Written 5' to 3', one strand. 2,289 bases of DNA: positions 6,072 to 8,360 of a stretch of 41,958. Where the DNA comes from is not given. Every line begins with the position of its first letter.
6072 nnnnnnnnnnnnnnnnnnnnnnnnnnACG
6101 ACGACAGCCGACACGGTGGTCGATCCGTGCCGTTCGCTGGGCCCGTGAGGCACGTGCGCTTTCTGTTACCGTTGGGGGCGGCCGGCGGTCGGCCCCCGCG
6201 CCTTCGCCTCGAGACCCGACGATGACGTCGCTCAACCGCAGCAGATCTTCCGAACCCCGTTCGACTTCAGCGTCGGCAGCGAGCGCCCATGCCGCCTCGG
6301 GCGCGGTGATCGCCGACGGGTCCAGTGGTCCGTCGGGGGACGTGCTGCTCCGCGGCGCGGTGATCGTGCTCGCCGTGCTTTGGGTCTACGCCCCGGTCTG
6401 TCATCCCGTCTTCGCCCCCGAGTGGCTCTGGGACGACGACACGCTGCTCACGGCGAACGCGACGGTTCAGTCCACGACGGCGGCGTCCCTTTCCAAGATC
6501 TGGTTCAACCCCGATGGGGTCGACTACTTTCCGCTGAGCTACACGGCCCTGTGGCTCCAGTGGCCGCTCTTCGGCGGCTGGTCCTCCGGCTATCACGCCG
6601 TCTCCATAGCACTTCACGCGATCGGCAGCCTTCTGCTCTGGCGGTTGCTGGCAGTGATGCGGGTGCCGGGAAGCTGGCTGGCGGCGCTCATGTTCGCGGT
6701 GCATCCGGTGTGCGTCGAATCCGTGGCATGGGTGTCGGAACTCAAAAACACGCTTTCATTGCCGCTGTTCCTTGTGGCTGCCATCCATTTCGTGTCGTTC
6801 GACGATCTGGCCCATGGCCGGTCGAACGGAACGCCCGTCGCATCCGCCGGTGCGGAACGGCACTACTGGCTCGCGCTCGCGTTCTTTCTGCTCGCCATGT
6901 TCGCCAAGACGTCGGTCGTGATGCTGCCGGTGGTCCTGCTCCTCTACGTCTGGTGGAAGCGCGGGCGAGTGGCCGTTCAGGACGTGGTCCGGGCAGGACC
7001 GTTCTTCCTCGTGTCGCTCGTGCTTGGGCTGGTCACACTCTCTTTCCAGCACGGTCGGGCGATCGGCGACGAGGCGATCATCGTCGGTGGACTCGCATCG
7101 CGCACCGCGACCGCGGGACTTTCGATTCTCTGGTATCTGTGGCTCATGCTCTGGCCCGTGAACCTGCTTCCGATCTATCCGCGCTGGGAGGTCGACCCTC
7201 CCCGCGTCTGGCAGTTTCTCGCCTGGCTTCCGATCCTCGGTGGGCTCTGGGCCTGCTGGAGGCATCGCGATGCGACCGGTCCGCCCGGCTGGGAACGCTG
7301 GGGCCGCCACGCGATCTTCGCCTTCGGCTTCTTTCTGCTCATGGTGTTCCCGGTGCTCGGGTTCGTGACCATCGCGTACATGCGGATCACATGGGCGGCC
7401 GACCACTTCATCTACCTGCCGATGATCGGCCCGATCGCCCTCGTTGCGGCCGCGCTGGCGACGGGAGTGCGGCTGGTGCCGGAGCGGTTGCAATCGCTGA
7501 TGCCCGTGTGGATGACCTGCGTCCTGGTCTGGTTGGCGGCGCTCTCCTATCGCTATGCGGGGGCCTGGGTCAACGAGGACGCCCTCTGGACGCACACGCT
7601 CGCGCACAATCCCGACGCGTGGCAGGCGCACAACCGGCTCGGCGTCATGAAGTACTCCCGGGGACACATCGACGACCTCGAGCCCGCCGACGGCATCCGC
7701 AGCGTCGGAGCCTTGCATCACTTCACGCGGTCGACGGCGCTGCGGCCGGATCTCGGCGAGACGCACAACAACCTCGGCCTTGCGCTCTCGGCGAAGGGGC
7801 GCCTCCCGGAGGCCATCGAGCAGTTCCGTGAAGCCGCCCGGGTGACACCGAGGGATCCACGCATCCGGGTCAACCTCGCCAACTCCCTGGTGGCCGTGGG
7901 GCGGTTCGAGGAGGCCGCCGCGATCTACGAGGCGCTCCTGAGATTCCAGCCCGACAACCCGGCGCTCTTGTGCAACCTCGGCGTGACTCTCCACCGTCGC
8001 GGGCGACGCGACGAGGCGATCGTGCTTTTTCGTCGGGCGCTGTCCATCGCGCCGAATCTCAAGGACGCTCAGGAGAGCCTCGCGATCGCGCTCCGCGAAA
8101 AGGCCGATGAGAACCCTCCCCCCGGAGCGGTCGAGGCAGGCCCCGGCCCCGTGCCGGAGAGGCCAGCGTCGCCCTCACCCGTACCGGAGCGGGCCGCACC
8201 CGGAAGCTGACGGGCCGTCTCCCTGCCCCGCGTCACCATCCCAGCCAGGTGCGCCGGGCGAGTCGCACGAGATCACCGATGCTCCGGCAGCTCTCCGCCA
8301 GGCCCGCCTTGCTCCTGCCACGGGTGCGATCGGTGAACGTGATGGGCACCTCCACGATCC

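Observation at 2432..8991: Compact lipid-linked glycosylation module: ALG5-like and DPM1-like donor synthases flanking two GT-C-type membrane enzymes, one TMTC-like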

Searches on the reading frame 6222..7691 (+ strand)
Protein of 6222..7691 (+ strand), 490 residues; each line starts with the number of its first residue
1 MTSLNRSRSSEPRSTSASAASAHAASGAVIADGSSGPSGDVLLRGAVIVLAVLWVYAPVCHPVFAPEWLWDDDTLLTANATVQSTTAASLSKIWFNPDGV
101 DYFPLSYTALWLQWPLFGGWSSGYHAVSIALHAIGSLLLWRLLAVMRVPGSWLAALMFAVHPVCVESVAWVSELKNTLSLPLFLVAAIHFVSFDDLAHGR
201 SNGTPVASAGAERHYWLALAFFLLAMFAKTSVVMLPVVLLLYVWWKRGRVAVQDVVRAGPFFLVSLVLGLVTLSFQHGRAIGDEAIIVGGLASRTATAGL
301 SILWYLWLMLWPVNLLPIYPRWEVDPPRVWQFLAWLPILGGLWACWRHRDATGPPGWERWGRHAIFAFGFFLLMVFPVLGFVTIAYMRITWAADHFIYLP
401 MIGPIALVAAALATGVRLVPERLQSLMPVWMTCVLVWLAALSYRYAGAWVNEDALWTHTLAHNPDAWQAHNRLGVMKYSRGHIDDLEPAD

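Call 14: search_protein_families(library=pfam, proteins=[window:6222-7691:+], max_evalue=10)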
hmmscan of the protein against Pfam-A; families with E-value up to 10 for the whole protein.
window:6222-7691:+ (490 aa): 1 family
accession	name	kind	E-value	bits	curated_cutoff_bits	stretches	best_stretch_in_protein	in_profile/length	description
PF11351.13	GTA_holin_3TM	-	4.8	8.2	24.8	0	377-432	72-106/123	Holin of 3TMs, for gene-transfer release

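Call 15: search_solved_structures(query=window:6222-7691:+, max_evalue=10)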
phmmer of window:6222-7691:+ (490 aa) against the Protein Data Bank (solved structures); distinct sequences matched with E-value up to 10: 5.
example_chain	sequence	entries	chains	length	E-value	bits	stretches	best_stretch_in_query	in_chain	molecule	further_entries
7tbk_b1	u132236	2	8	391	0.43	12.6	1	67-135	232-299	NUP37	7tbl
7tbj_b1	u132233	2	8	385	0.43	12.6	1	67-135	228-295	NUP37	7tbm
4gq1_A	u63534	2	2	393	0.43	12.6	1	67-135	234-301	Nup37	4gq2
4fhl_A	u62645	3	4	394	0.44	12.6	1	67-135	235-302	NUCLEOPORIN NUP37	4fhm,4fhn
8hnq_A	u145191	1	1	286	0.68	12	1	186-237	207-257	NADPH-dependent aldo/keto reductase AKR13B2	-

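Call 60: search_protein_representatives(protein=window:6327-7691:+)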
Query: 455 residues. Proteins with E-value up to 0.001 (for the whole library): 37844; up to 1e-10: 20232; up to 1e-30: 3661. The best 150 are listed.
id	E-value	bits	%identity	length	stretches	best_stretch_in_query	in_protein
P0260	3.6e-154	530.9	62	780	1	6-449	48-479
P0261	2.8e-144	498.3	57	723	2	213-450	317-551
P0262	1.3e-137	476.4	64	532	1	5-378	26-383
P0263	2.0e-131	455.9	55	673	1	10-448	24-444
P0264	7.7e-123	427.6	53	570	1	5-442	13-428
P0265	3.7e-119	415.4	51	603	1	7-449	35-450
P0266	3.2e-104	366.2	50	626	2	223-447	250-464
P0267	7.6e-103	361.6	48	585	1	31-442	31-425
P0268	1.7e-99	350.6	49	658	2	180-448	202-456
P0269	3.6e-98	346.2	47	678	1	4-449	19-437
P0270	7.4e-98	345.2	50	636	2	220-449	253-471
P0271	2.2e-96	340.3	45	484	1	7-436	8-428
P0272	2.5e-95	336.8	46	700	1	6-451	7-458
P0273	1.2e-94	334.6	46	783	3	4-164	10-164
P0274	2.2e-94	333.7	44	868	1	5-449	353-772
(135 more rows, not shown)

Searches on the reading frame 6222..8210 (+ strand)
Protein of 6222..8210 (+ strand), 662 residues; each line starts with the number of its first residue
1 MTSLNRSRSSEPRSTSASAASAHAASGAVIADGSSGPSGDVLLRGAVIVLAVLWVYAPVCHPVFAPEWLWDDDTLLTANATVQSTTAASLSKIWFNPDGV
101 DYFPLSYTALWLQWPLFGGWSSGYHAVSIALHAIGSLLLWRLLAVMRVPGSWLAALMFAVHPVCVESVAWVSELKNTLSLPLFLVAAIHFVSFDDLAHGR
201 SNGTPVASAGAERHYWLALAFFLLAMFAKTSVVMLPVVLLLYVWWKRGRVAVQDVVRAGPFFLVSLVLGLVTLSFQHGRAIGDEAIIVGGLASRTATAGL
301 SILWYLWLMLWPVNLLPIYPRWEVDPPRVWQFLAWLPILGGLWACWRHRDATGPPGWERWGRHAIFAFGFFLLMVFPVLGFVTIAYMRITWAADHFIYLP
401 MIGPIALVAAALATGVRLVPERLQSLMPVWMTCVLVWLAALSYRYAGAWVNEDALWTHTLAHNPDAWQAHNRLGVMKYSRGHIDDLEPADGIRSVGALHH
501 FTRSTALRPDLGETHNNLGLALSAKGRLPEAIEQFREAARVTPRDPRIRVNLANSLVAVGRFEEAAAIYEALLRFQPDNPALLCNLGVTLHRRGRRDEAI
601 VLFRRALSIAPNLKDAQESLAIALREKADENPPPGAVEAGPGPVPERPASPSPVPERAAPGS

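Call 8: search_protein_families(library=pfam, proteins=[window:6222-8210:+], max_evalue=0.01)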
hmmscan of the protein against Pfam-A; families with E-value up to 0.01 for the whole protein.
window:6222-8210:+ (662 aa): 22 families
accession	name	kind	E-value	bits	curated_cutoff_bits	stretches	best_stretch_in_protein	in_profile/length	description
PF13414.12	TPR_11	-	5e-21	74.5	26.8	2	554-594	2-42/42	TPR repeat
PF07719.23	TPR_2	-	1.8e-20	71.7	27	2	581-612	2-33/34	Tetratricopeptide repeat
PF00515.34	TPR_1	-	5.8e-18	64.3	27.8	2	582-612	3-33/34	Tetratricopeptide repeat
PF13431.12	TPR_17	-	4.6e-16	58.1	24.4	1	569-600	2-33/34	Tetratricopeptide repeat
PF13432.12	TPR_16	-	1.6e-15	57.6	32.7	2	551-612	2-63/65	Tetratricopeptide repeat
PF13424.12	TPR_12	-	6.5e-15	55.5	30.1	2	548-611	5-76/77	Tetratricopeptide repeat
PF13374.12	TPR_10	-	3.8e-13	49.4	27.5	2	583-609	5-31/42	Tetratricopeptide repeat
PF14559.12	TPR_19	-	4.4e-13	49.8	25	1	524-581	3-60/68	Tetratricopeptide repeat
PF13181.12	TPR_8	-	5.6e-13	48.4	25.7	1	582-612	3-33/34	Tetratricopeptide repeat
PF13176.12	TPR_7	-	1e-12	47.5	27.9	1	585-615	4-34/36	Tetratricopeptide repeat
PF13428.12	TPR_14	-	8.8e-11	41.8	23.5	2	546-587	1-42/44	Tetratricopeptide repeat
PF07721.20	TPR_4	-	2.2e-09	37.5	27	0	546-570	1-25/26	Tetratricopeptide repeat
PF24575.1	TPR_Slam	-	1.2e-07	32.6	35.2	1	520-566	55-101/104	Surface lipoprotein assembly modifier, N-terminal TPR repeats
PF13371.12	TPR_9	-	5.1e-07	30.1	35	1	554-617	3-66/73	Tetratricopeptide repeat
PF23914.1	TPR_CcmH_CycH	-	1.7e-05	25.1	42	1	518-611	56-152/158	Cytochrome c-type biogenesis protein H TPR domain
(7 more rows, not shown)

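Call 9: search_protein_families(library=ncbifam, proteins=[window:6222-8210:+], max_evalue=0.01)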
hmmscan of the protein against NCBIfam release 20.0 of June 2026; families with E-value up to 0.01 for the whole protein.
window:6222-8210:+ (662 aa): 17 families
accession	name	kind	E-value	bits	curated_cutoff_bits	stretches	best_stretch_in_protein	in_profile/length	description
TIGR02917.1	PEP_TPR_lipo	equivalog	1.1e-13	50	312.2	1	498-621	383-506/899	XrtA/PEP-CTERM system TPR-repeat protein PrsT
NF040959.1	MamA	equivalog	1.1e-12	47.9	200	1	509-629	68-188/204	magnetosome protein MamA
NF033762.1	social_mot_Tgl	equivalog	1.3e-12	47.6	225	1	497-573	50-127/252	social motility TPR repeat lipoprotein Tgl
TIGR02521.1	type_IV_pilW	equivalog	2.1e-10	40.6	154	2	541-608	60-127/234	type IV pilus biogenesis/stability protein PilW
NF033920.0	C39_PA2778_fam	equivalog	2.3e-08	33.8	150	1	531-611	175-255/255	PA2778 family cysteine peptidase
NF033758.1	gliding_GltE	equivalog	2.7e-08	33.2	225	1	585-630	91-136/411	adventurous gliding motility TPR repeat lipoprotein GltE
NF011721.1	PRK15174.1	equivalog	1.3e-07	30.2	1200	1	524-626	224-330/656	Vi polysaccharide transport protein VexE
TIGR02552.1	LcrH_SycD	equivalog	1.5e-07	31.2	104.8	1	553-612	25-84/136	SycD/LcrH family type III secretion system chaperone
NF047371.1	FlcA_CTERM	equivalog_domain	1.9e-07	29.9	300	1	496-574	457-535/646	periplasmic flagellar collar protein FlcA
NF047507.1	TPR_BatC_Lepto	exception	6.9e-06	25.7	175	1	525-622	37-138/214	TPR repeat-containing protein BatC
NF052415.1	T3SS_chap_SctY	equivalog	2.1e-05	25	70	0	577-624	3-50/106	type III secretion apparatus assembly chaperone SctY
NF008520.0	PRK11447.1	equivalog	2.3e-05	22.4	858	1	521-599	470-548/1157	cellulose synthase complex outer membrane protein BcsC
NF008391.2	PRK11189.1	equivalog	2.8e-05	23.7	250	1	474-578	65-165/297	lipoprotein NlpI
TIGR03939.1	PGA_TPR_OMP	equivalog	5.2e-05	21.6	366.65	1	509-580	392-463/800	poly-beta-1,6 N-acetyl-D-glucosamine export porin PgaA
NF002725.1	PRK02603.1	equivalog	0.0004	20.4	143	0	560-628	49-120/173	photosystem I assembly protein Ycf3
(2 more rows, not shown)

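Call 12: search_solved_structures(query=window:6222-8210:+, max_evalue=1)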
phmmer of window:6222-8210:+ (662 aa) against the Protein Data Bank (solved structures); distinct sequences matched with E-value up to 1: 188 (the best 60 are shown).
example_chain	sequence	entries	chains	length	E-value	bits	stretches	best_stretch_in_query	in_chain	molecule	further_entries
9qhb_A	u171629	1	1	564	6.7e-52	180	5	497-624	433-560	Engineered tetratricopeptide repeat protein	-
9qhc_A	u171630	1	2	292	2.6e-42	148.3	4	497-627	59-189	Engineered tetratricopeptide repeat protein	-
7ntf_A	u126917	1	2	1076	6.7e-40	140.3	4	498-614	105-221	Isoform 1 of UDP-N-acetylglucosamine--peptide N-acetylglucosaminyltransferase 110 kDa subu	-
7yeh_B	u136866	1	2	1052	7.8e-40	140.1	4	499-614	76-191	UDP-N-acetylglucosamine--peptide N-acetylglucosaminyltransferase 110 kDa subunit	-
7yea_A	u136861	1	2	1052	8e-40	140.1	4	499-613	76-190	UDP-N-acetylglucosamine--peptide N-acetylglucosaminyltransferase 110 kDa subunit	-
6eou_A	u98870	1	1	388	5.1e-36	127.5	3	498-614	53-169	UDP-N-acetylglucosamine--peptide N-acetylglucosaminyltransferase 110 kDa subunit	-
1w3b_A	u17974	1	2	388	3.6e-35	124.7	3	499-614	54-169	UDP-N-ACETYLGLUCOSAMINE--PEPTIDE N-ACETYLGLUCOSAMINYLTRANSFERASE 110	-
8bu0_A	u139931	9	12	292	7.1e-34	120.4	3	498-627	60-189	Consensus tetratricopeptide repeat protein | Crystal structure of an 8-repeat consensus TPR superhelix with Zinc. | Monomer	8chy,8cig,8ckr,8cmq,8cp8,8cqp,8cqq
7y4i_A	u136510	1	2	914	9.7e-20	73.7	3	516-629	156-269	Probable UDP-N-acetylglucosamine--peptide N-acetylglucosaminyltransferase SPINDLY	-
8dtf_A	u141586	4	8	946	1.2e-19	73.4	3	517-629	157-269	Probable UDP-N-acetylglucosamine--peptide N-acetylglucosaminyltransferase SPINDLY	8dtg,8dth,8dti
6b85_J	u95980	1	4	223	4.1e-18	68.3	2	514-622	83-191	TMHC4_R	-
6een_B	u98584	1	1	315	1e-14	57.1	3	492-605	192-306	Designer Pentatricopeptide Protein dPPR10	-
1na0_A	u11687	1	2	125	1.9e-13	52.9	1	512-624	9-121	designed protein CTPR3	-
5orq_A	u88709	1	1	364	2.6e-13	52.4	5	508-605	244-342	cPPR-Telo1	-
2wqh_A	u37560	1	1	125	3.6e-13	52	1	512-624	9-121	CTPR3Y3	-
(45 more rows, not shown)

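Call 16: find_homologous_proteins(query=window:6222-8210:+, region=40-490)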
Query window:6222-8210:+, residues 40-490 (451 aa): 3429 proteins with E <= 0.001 among 8000 candidates; the best 120 are listed.
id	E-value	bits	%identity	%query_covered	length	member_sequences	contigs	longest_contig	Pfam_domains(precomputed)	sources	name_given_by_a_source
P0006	9.9e-297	1003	98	100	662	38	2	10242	PF13431.13,PF23914.2,PF13414.13,PF13176.13,PF13428.13,PF13374.13,PF07721.21,PF14559.13,PF24575.2,PF13371.13,PF00515.35,PF13424.13,PF13432.13,PF13181.13,PF14561.13,PF07719.24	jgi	jgi:hypothetical protein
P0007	3.6e-258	876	85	100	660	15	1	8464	PF13431.13,PF23914.2,PF13414.13,PF13176.13,PF13428.13,PF13374.13,PF07721.21,PF14559.13,PF24575.2,PF13371.13,PF00515.35,PF13424.13,PF13432.13,PF13181.13,PF07719.24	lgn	-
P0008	3.2e-255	866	85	100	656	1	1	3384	PF13431.13,PF23914.2,PF13414.13,PF13176.13,PF13428.13,PF13374.13,PF07721.21,PF14559.13,PF24575.2,PF13371.13,PF00515.35,PF13424.13,PF13432.13,PF13181.13,PF07719.24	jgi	jgi:lipoprotein NlpI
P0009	2.3e-245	833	81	100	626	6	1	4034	PF13431.13,PF23914.2,PF13414.13,PF13176.13,PF13428.13,PF13374.13,PF14559.13,PF24575.2,PF13371.13,PF00515.35,PF13424.13,PF13432.13,PF13181.13,PF14561.13,PF07719.24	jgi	jgi:hypothetical protein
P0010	2.7e-226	770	75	100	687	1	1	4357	PF03704.24,PF13431.13,PF23914.2,PF13414.13,PF13176.13,PF13428.13,PF13374.13,PF07721.21,PF14559.13,PF24575.2,PF13371.13,PF00515.35,PF13424.13,PF13432.13,PF13181.13,PF07719.24,PF13174.13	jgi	jgi:cytochrome c-type biogenesis protein CcmH/NrfG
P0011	2.4e-222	757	74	100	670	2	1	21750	PF13431.13,PF23914.2,PF13414.13,PF13176.13,PF13428.13,PF13374.13,PF07721.21,PF14559.13,PF24575.2,PF13371.13,PF00515.35,PF13424.13,PF13432.13,PF13181.13,PF07719.24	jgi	jgi:hypothetical protein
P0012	1.8e-221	755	76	99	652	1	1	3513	PF13431.13,PF13414.13,PF13176.13,PF13428.13,PF13374.13,PF07721.21,PF14559.13,PF24575.2,PF00515.35,PF13424.13,PF13432.13,PF13181.13,PF07719.24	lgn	-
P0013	3.9e-221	753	75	100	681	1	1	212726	PF03704.24,PF13431.13,PF23914.2,PF13414.13,PF13176.13,PF13428.13,PF13374.13,PF07721.21,PF14559.13,PF24575.2,PF00515.35,PF13424.13,PF13432.13,PF13181.13,PF14561.13,PF07719.24,PF13174.13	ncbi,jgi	jgi:hypothetical protein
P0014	6.4e-202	690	71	96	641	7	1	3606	PF03704.24,PF13431.13,PF23914.2,PF13414.13,PF13176.13,PF13428.13,PF13374.13,PF14559.13,PF24575.2,PF00515.35,PF13424.13,PF13432.13,PF13181.13,PF07719.24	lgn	-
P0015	7.9e-198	677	69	99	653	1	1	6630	PF03704.24,PF13431.13,PF23914.2,PF13414.13,PF13176.13,PF13428.13,PF13374.13,PF14559.13,PF24575.2,PF13371.13,PF00515.35,PF13424.13,PF13432.13,PF13181.13,PF07719.24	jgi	jgi:Flp pilus assembly protein TadD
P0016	3.0e-193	661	65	100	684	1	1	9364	PF13431.13,PF23914.2,PF13414.13,PF13428.13,PF07721.21,PF14559.13,PF24575.2,PF00515.35,PF13424.13,PF13432.13,PF13181.13,PF07719.24,PF13174.13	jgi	-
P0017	3.9e-191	655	68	100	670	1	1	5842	PF13431.13,PF23914.2,PF13414.13,PF13176.13,PF13428.13,PF13374.13,PF07721.21,PF14559.13,PF24575.2,PF13371.13,PF00515.35,PF13424.13,PF13432.13,PF13181.13,PF07719.24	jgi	jgi:lipoprotein NlpI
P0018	4.5e-191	654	66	100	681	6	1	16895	PF07721.21,PF14559.13,PF13431.13,PF23914.2,PF13414.13,PF00515.35,PF13424.13,PF13432.13,PF13428.13,PF13181.13,PF07719.24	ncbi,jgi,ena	jgi:hypothetical protein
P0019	5.2e-191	654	64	100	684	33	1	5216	PF13431.13,PF23914.2,PF13414.13,PF13176.13,PF13428.13,PF13374.13,PF14559.13,PF00515.35,PF13424.13,PF13432.13,PF13181.13,PF07719.24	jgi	jgi:hypothetical protein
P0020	2.5e-189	649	68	97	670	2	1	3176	PF13431.13,PF23914.2,PF13414.13,PF13428.13,PF13374.13,PF14559.13,PF24575.2,PF00515.35,PF13424.13,PF13432.13,PF13181.13,PF07719.24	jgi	jgi:hypothetical protein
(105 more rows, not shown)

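Call 37: predict_structure(alignment_id=A1)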
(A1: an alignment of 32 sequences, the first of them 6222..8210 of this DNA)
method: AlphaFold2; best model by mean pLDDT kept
length: 662 residues; sequences in the alignment: 32
mean_pLDDT: 80.6   pTM: 0.80
mean pLDDT of the five models: 80.6, 77.3, 76.9, 72.6, 71.9
residues with pLDDT >= 90: 306; 70-90: 196; 50-70: 82; < 50: 78
segments of 3 or more residues with pLDDT < 50: 1-36, 383-393, 490-492, 641-662
pLDDT, mean of each block of 10 residues (from residue 1): 33 42 38 49 91 84 63 65 89 82 88 88 86 96 93 95 80 78 97 90 70 97 93 90 94 97 93 70 60 85 87 65 75 93 89 59 93 81 43 61 93 87 87 92 84 82 85 88 68 74 92 94 95 97 90 96 97 95 97 95 97 96 91 64 42 32 30
secondary structure, 60 per line:
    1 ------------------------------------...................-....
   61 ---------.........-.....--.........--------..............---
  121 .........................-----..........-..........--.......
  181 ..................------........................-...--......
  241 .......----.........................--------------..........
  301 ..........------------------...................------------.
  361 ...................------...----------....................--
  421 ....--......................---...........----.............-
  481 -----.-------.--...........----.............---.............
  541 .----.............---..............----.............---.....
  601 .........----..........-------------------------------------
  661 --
elements in order: H37-55 H57-60 H70-78 H80-84 H87-95 H104-117 H121-145 H151-160 H162-171 H174-198 H205-228 H235-247 H252-276 H291-310 H329-347 H360-379 H399-418 H421-424 H427-448 H452-462 H467-479 H497-507 H512-524 H528-541 H546-558 H562-575 H580-592 H596-609 H614-623

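Call 41: fold_search(model_id=the predicted structure, library=pdb)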
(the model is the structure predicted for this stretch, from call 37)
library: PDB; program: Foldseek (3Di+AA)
matches with E <= 10: 1441; with E <= 0.001: 227
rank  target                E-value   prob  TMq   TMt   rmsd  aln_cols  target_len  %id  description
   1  1w3b_A                6.0e-08  1.00  0.24  0.37  19.9       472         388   18  The superhelical TPR domain of O-linked GlcNAc transferase reveals structural similarities to importin alpha. (released 2004-09-09)
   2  1w3b_B                8.9e-07  1.00  0.26  0.44  11.2       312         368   21  The superhelical TPR domain of O-linked GlcNAc transferase reveals structural similarities to importin alpha. (released 2004-09-09)
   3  9qhb                  1.2e-06  1.00  0.24  0.56   9.9       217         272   22  Crystal structure of 16-repeat CTPR protein with eliminated coordination sites (released 2025-10-22)
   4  9qhc_A                1.3e-06  1.00  0.24  0.55   8.1       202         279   25  Crystal structure of 8-repeat CTPR protein with eliminated coordination sites (released 2025-10-22)
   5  9gzg_A                1.7e-06  1.00  0.21  0.84   3.1       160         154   25  Crystal structure of CTPR4E4 mutant (released 2025-10-15)
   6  8chy                  1.8e-06  1.00  0.24  0.56   9.5       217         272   23  Crystal structure of an 8-repeat consensus TPR superhelix with Zinc. (released 2024-02-21)
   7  9qhc_B                1.8e-06  1.00  0.24  0.57   9.8       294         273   19  Crystal structure of 8-repeat CTPR protein with eliminated coordination sites (released 2025-10-22)
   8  8dtf_A                2.1e-06  1.00  0.27  0.23  23.4       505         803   13  Cryo-EM structure of the full length Arabidopsis SPY with complete TPRs (released 2023-03-08)
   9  8a3t_F                3.3e-06  1.00  0.24  0.30  24.9       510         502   13  S. cerevisiae APC/C-Cdh1 complex (released 2022-08-31)
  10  6eou                  3.6e-06  1.00  0.25  0.46   7.4       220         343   25  O-GlcNAc transferase TPR domain with the intellectual disability associated mutation L254F (released 2018-05-09)
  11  7yea_A                5.1e-06  1.00  0.23  0.16  23.5       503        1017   15  Human O-GlcNAc transferase Dimer (released 2023-07-12)
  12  8a3t_K                7.9e-06  1.00  0.24  0.31  22.3       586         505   15  S. cerevisiae APC/C-Cdh1 complex (released 2022-08-31)
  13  7y4i_B                8.2e-06  1.00  0.23  0.19  27.7       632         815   13  Crystal structure of SPINDLY in complex with GDP (released 2022-12-07)
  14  3fp3                  8.2e-06  1.00  0.21  0.27  27.8       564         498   13  Crystal structure of Tom71 (released 2009-07-28)
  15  6q6g_J                8.9e-06  1.00  0.23  0.29  24.6       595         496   14  Cryo-EM structure of the APC/C-Cdc20-Cdk2-cyclinA2-Cks2 complex, the D1 box class (released 2019-09-11)
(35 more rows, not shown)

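Call 62: search_protein_families(library=pfam, alignment_id=A4, max_evalue=0.01)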
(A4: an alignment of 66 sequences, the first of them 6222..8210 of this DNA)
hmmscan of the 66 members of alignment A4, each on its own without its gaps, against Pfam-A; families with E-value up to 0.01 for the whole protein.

A. member 1, window:6222-8210:+ (662 aa): 22 families
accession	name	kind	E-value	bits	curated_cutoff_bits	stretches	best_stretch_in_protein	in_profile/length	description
PF13414.12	TPR_11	-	5e-21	74.5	26.8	2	554-594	2-42/42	TPR repeat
PF07719.23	TPR_2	-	1.8e-20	71.7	27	2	581-612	2-33/34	Tetratricopeptide repeat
PF00515.34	TPR_1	-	5.8e-18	64.3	27.8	2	582-612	3-33/34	Tetratricopeptide repeat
PF13431.12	TPR_17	-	4.6e-16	58.1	24.4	1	569-600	2-33/34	Tetratricopeptide repeat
PF13432.12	TPR_16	-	1.6e-15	57.6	32.7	2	551-612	2-63/65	Tetratricopeptide repeat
PF13424.12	TPR_12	-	6.5e-15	55.5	30.1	2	548-611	5-76/77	Tetratricopeptide repeat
PF13374.12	TPR_10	-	3.8e-13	49.4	27.5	2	583-609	5-31/42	Tetratricopeptide repeat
PF14559.12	TPR_19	-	4.4e-13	49.8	25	1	524-581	3-60/68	Tetratricopeptide repeat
PF13181.12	TPR_8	-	5.6e-13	48.4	25.7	1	582-612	3-33/34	Tetratricopeptide repeat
PF13176.12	TPR_7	-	1e-12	47.5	27.9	1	585-615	4-34/36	Tetratricopeptide repeat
PF13428.12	TPR_14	-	8.8e-11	41.8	23.5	2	546-587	1-42/44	Tetratricopeptide repeat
PF07721.20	TPR_4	-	2.2e-09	37.5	27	0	546-570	1-25/26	Tetratricopeptide repeat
PF24575.1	TPR_Slam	-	1.2e-07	32.6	35.2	1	520-566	55-101/104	Surface lipoprotein assembly modifier, N-terminal TPR repeats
PF13371.12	TPR_9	-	5.1e-07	30.1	35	1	554-617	3-66/73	Tetratricopeptide repeat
PF23914.1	TPR_CcmH_CycH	-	1.7e-05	25.1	42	1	518-611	56-152/158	Cytochrome c-type biogenesis protein H TPR domain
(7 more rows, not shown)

B. families by the number of members that match (of 66 scanned): 70 families (the first 25 are shown)
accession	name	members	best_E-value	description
PF07719.23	TPR_2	63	3.3e-55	Tetratricopeptide repeat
PF13431.12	TPR_17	63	3e-46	Tetratricopeptide repeat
PF13428.12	TPR_14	63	1.2e-33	Tetratricopeptide repeat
PF13414.12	TPR_11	62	6.7e-64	TPR repeat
PF00515.34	TPR_1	62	1.9e-57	Tetratricopeptide repeat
PF13432.12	TPR_16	62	1.7e-49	Tetratricopeptide repeat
PF14559.12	TPR_19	61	1.6e-37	Tetratricopeptide repeat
PF13424.12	TPR_12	60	7.3e-51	Tetratricopeptide repeat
PF13181.12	TPR_8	60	2.6e-41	Tetratricopeptide repeat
PF24575.1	TPR_Slam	55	9.8e-19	Surface lipoprotein assembly modifier, N-terminal TPR repeats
PF23914.1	TPR_CcmH_CycH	53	1.3e-21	Cytochrome c-type biogenesis protein H TPR domain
PF13371.12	TPR_9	53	3.8e-20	Tetratricopeptide repeat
PF13176.12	TPR_7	51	2.9e-29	Tetratricopeptide repeat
PF13374.12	TPR_10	51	2.2e-25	Tetratricopeptide repeat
PF13174.12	TPR_6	51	2.4e-17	Tetratricopeptide repeat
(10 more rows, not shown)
